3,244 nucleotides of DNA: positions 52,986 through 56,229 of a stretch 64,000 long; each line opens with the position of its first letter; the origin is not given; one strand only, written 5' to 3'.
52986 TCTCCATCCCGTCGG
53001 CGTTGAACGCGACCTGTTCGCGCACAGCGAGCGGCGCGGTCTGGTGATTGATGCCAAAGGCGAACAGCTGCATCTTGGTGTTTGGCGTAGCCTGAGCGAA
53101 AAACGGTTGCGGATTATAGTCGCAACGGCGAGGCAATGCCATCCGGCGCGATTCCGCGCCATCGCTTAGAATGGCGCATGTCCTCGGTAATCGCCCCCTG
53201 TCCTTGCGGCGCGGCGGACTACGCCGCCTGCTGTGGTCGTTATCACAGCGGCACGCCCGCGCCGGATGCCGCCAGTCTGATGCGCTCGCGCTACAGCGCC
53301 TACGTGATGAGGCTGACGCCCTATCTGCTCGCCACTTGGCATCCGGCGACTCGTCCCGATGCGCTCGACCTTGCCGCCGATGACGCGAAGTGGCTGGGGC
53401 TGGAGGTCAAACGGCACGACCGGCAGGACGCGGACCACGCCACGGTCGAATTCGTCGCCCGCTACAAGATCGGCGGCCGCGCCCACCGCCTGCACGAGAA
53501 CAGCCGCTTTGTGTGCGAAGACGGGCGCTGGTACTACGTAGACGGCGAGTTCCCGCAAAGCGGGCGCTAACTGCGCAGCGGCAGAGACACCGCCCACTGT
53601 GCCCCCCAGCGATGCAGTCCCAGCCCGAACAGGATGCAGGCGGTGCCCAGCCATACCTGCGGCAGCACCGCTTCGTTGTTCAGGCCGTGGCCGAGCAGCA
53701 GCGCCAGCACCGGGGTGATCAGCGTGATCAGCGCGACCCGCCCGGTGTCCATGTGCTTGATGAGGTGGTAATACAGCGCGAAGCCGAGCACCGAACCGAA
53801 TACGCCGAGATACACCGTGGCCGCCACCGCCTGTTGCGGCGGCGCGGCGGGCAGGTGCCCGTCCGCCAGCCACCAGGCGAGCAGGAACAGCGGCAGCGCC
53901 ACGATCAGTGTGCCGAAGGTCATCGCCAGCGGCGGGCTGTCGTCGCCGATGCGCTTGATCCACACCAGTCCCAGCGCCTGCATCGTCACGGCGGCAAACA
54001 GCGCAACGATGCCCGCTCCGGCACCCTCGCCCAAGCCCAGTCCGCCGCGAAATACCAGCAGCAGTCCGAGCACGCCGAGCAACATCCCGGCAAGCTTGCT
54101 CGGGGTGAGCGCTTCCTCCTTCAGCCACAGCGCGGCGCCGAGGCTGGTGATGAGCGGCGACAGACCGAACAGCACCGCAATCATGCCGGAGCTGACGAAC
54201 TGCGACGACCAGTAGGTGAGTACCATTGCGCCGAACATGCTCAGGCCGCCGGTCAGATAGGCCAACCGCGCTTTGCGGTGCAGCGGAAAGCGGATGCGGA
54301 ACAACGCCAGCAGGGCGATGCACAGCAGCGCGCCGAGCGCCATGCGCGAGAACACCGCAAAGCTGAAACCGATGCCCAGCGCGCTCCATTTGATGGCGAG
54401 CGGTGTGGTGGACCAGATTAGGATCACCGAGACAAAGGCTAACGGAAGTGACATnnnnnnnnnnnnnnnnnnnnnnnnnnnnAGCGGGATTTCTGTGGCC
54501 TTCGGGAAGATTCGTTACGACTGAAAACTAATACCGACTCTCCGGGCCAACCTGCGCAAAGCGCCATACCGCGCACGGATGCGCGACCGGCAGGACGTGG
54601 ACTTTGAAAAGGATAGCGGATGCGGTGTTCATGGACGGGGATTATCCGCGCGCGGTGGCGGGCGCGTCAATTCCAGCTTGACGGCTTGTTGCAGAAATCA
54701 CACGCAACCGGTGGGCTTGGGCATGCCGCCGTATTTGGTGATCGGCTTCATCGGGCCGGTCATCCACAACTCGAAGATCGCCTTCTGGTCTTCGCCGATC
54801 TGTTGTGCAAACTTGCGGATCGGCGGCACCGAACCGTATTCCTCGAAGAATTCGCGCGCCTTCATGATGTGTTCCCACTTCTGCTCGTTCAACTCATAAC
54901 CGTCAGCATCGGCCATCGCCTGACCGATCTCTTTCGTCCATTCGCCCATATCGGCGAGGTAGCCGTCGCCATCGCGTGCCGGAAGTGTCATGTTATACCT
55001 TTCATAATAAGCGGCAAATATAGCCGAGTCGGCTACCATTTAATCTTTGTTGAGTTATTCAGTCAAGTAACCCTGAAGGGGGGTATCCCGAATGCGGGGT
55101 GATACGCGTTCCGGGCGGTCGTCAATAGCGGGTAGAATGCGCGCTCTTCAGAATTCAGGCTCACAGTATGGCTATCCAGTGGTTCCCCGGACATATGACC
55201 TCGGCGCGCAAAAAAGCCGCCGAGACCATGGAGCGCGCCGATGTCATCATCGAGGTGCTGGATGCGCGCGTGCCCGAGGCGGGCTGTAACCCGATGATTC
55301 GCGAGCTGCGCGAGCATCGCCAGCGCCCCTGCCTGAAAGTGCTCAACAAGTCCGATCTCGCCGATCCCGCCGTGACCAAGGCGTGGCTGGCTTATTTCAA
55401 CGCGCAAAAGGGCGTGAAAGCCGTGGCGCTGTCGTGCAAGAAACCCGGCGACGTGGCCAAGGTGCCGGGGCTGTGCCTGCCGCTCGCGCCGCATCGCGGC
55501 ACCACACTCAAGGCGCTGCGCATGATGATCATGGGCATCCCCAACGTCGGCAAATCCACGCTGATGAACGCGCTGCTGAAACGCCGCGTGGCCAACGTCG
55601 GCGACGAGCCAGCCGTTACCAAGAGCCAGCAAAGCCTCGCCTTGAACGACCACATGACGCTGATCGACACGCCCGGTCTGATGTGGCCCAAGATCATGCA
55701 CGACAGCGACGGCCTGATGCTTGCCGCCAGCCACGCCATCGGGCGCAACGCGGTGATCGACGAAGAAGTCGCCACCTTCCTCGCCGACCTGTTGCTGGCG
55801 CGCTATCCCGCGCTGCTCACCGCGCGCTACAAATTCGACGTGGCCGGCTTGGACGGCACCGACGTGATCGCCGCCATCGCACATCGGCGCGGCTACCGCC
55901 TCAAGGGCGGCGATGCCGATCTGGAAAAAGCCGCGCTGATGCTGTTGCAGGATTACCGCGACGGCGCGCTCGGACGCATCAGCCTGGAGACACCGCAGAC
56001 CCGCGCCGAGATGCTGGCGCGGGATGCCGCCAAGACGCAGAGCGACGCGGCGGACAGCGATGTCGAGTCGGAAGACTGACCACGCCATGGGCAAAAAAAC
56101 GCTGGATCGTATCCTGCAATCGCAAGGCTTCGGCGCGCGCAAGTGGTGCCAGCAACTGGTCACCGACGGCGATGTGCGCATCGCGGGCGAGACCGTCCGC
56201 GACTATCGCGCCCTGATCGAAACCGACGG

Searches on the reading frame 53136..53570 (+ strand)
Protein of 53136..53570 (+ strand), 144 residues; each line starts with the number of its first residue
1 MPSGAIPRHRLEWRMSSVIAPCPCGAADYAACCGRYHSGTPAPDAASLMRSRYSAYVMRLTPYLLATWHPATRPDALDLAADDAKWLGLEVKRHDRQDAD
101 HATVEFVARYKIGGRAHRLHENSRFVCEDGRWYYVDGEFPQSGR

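Call 7: search_protein_families(library=pfam, proteins=[window:53136-53570:+], max_evalue=0.01)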
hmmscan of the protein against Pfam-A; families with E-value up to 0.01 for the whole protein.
window:53136-53570:+ (144 aa): 1 family
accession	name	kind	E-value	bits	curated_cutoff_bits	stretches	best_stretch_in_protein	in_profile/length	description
PF17775.7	YchJ_M-like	-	3.6e-29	101.9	22.7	1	45-137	2-99/99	YchJ, middle NTF2-like domain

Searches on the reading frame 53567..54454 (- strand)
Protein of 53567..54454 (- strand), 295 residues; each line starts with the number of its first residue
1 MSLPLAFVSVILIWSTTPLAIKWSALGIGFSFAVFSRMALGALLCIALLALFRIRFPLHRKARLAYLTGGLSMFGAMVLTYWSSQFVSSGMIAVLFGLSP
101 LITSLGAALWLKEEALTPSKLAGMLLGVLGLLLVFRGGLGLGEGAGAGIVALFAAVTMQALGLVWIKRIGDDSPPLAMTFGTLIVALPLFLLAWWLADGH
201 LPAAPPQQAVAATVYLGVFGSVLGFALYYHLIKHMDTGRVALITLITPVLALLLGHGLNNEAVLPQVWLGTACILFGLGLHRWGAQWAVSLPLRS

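Call 7: search_protein_families(library=pfam, proteins=[window:53567-54454:-], max_evalue=0.01)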
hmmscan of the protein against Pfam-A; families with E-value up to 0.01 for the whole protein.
window:53567-54454:- (295 aa): 1 family
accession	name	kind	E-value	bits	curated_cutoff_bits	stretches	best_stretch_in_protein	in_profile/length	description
PF00892.27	EamA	-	9.6e-34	117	28.2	2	147-279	2-131/135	EamA-like transporter family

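Call 8: find_homologous_proteins(query=window:53567-54454:-, max_evalue=1e-20)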
Query window:53567-54454:- (295 aa): 4209 proteins with E <= 1e-20 among 8000 candidates; the best 120 are listed.
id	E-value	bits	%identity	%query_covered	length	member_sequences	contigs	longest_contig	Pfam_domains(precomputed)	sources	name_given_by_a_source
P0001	1.6e-180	617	100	100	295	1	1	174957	PF00892.27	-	-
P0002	1.9e-159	548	86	100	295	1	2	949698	PF00892.27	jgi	jgi:drug/metabolite transporter (DMT)-like permease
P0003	5.0e-150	517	82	99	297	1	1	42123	PF00892.27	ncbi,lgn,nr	ncbi:MAG: DMT family transporter [Gallionellaceae bacterium]|nr:MAG: DMT family transporter [Gallion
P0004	1.1e-149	516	85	97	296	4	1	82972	PF00892.27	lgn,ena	-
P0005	1.5e-149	516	83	100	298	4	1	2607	PF00892.27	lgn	-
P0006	1.8e-149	515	82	100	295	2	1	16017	PF00892.27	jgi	jgi:drug/metabolite transporter (DMT)-like permease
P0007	2.3e-149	515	83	100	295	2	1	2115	PF00892.27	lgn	-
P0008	3.0e-149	515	83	100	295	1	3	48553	PF00892.27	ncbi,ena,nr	ncbi:MAG: multidrug DMT transporter [Gallionellales bacterium GWA2_55_18]|nr:MAG: multidrug DMT tran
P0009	3.7e-149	514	82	100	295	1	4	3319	PF00892.27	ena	-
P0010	5.3e-149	514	83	100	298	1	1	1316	PF00892.27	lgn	-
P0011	4.0e-148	511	82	100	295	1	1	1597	PF00892.27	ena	-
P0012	1.1e-146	506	82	97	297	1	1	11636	PF00892.27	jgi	jgi:drug/metabolite transporter (DMT)-like permease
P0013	1.5e-146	506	83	97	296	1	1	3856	PF00892.27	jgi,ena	-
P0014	3.0e-146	505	81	97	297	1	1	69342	PF00892.27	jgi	-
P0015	3.3e-146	505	80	100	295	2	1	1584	PF00892.27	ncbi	-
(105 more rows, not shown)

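Call 10: find_related_loci(query=window:53567-54454:-, collection=genome_contigs, flank=2500)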
Query window:53567-54454:- (295 aa) in genome_contigs; peptide patterns used: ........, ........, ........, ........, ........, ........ (x = any residue, [..] = any of these).
599 stretches matched a pattern (row limit reached: there are more); 541 encode a relative of the query (tblastn E <= 1e-3); the best 80 are kept; 80 distinct loci.
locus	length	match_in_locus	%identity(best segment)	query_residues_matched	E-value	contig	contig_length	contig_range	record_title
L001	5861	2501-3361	83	1-287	8e-152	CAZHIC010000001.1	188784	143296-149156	MAG TPA_asm: uncultured Gallionellaceae bacterium isolate ERP125453_co2_188 genome assembly, contig: NODE_4_length_18878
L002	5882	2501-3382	80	1-294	2e-150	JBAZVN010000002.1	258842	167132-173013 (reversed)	MAG: Gallionellaceae bacterium isolate SO_2017_GW1_253 NODE_360_length_258842_cov_8.123522_OW334_2017, whole genome shot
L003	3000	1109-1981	80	1-291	2e-156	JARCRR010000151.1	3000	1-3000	MAG: Gallionella sp. isolate Simpson3 k141_5368, whole genome shotgun sequence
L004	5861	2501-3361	81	1-287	3e-149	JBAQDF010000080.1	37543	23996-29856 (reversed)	MAG: Sideroxyarcus sp. isolate MFD03280_ilm_asm_bin37 k127_113968, whole genome shotgun sequence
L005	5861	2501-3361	81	1-287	7e-149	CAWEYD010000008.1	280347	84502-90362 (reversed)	MAG: uncultured beta proteobacterium isolate MFD05942.bin.4.8 genome assembly, contig: contig_18502, whole genome shotgu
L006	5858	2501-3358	79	1-286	4e-146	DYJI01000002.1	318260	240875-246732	MAG TPA_asm: Sideroxydans lithotrophicus isolate FI88_60_347 Afr_mines_FI88_19_length_318260_cov_147_558357, whole genom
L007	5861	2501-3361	82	1-287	2e-144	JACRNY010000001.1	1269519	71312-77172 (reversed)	MAG: Nitrosomonadales bacterium isolate NC_groundwater_1947_Pr3_S-0.2um_60_59 scaffold_1691, whole genome shotgun sequen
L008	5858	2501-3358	83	1-286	1e-142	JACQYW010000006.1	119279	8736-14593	MAG: Nitrosomonadales bacterium isolate NC_groundwater_1551_Pr4_S-0.65um_59_25 SR1-18-Sp65_coassembly_scaffold_63748, wh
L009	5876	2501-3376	78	1-294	4e-142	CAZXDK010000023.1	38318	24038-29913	MAG TPA_asm: uncultured Gallionellaceae bacterium isolate SRP302447_co1_762 genome assembly, contig: NODE_2989_length_38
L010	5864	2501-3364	80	1-288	2e-141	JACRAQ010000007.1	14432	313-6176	MAG: Nitrosomonadales bacterium isolate NC_groundwater_1598_Pr3_B-0.1um_59_17 SR-2_scaffold_141_142921, whole genome sho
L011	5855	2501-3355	78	1-287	3e-141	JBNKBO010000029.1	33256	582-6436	MAG: Sideroxydans sp. isolate F1F2.bin.5.strict NODE_29_length_33256_cov_25.060701, whole genome shotgun sequence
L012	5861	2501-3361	80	1-287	7e-141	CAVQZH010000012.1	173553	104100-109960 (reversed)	MAG: uncultured proteobacterium isolate MFD06526.bin.2.101 genome assembly, contig: contig_29995, whole genome shotgun s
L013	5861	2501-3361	80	1-287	9e-141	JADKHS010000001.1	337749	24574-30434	MAG: Nitrosomonadales bacterium isolate Skiv_18-Q3-R9-52_BATAC.176 tig00006795-10-3377840, whole genome shotgun sequence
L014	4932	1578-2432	77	1-287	9e-141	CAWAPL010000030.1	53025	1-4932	MAG: uncultured Phycisphaerales bacterium isolate MFD01188.bin.2.114 genome assembly, contig: contig_54601, whole genome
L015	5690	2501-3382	83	1-294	2e-140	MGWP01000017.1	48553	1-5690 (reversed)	MAG: Gallionellales bacterium GWA2_55_18 gwa2_scaffold_1687, whole genome shotgun sequence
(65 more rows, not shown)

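Call 23: search_protein_families(library=ncbifam, proteins=[window:53567-54454:-], max_evalue=0.01)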
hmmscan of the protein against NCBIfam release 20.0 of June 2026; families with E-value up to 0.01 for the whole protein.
window:53567-54454:- (295 aa): 3 families
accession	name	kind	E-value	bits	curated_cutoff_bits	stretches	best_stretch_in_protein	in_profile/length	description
TIGR00950.1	2A78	equivalog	1.1e-26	93.8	230.2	1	23-277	11-262/264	carboxylate/amino acid/amine transporter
NF008432.0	PRK11272.1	equivalog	3.3e-22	79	270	1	5-281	13-285/294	drug/metabolite exporter YedA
NF008523.0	PRK11453.1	equivalog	0.0022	17.6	472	1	46-288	43-292/299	O-acetylserine/cysteine exporter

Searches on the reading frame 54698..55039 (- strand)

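Call 7: search_protein_families(library=pfam, proteins=[window:54698-55039:-], max_evalue=0.01)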
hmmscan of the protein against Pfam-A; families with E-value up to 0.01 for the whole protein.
window:54698-55039:- (113 aa): 1 family
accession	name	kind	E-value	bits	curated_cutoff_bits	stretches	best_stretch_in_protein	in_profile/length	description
PF04358.19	DsrC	-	7e-22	78.3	24.9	1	22-113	9-107/107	DsrC like protein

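Call 23: search_protein_families(library=ncbifam, proteins=[window:54698-55039:-], max_evalue=0.01)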
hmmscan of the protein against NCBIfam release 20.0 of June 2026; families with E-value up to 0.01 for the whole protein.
window:54698-55039:- (113 aa): 2 families
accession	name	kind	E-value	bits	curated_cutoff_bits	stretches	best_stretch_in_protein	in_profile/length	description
TIGR03342.1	dsrC_tusE_dsvC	subfamily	6.1e-20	71.6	53.5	1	21-113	9-108/108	TusE/DsrC/DsvC family sulfur relay protein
NF008562.0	PRK11508.1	equivalog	2.9e-13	49.9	191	1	22-113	11-109/109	sulfurtransferase TusE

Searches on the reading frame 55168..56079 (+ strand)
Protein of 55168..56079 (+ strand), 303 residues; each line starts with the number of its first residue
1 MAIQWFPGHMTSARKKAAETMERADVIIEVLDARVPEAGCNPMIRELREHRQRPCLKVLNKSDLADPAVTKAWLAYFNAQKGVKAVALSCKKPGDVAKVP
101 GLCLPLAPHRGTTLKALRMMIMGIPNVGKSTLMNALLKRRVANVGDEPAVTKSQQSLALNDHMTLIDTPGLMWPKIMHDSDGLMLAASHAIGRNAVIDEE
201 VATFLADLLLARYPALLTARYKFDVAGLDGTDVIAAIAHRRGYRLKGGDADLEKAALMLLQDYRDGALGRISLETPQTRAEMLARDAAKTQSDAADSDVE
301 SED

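Call 7: search_protein_families(library=pfam, proteins=[window:55168-56079:+], max_evalue=0.01)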
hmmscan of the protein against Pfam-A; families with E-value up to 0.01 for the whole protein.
window:55168-56079:+ (303 aa): 6 families
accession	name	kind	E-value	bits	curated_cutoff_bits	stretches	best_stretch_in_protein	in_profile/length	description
PF01926.29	MMR_HSR1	-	6.9e-20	71.7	21.9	1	118-183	1-64/113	50S ribosome-binding GTPase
PF02421.24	FeoB_N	-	9.9e-10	38.6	27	1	118-171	2-57/156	Ferrous iron transport protein B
PF03193.22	RsgA_GTPase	-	5.3e-06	26.8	30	1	56-171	57-168/174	RsgA GTPase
PF00350.29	Dynamin_N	-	1.9e-05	25.2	27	0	121-148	3-30/168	Dynamin family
PF00009.33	GTP_EFTU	-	0.001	19.1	26.5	0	117-140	4-27/188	Elongation factor Tu GTP binding domain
PF04548.22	AIG1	-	0.0061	16.3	27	1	118-173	2-61/212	AIG1 family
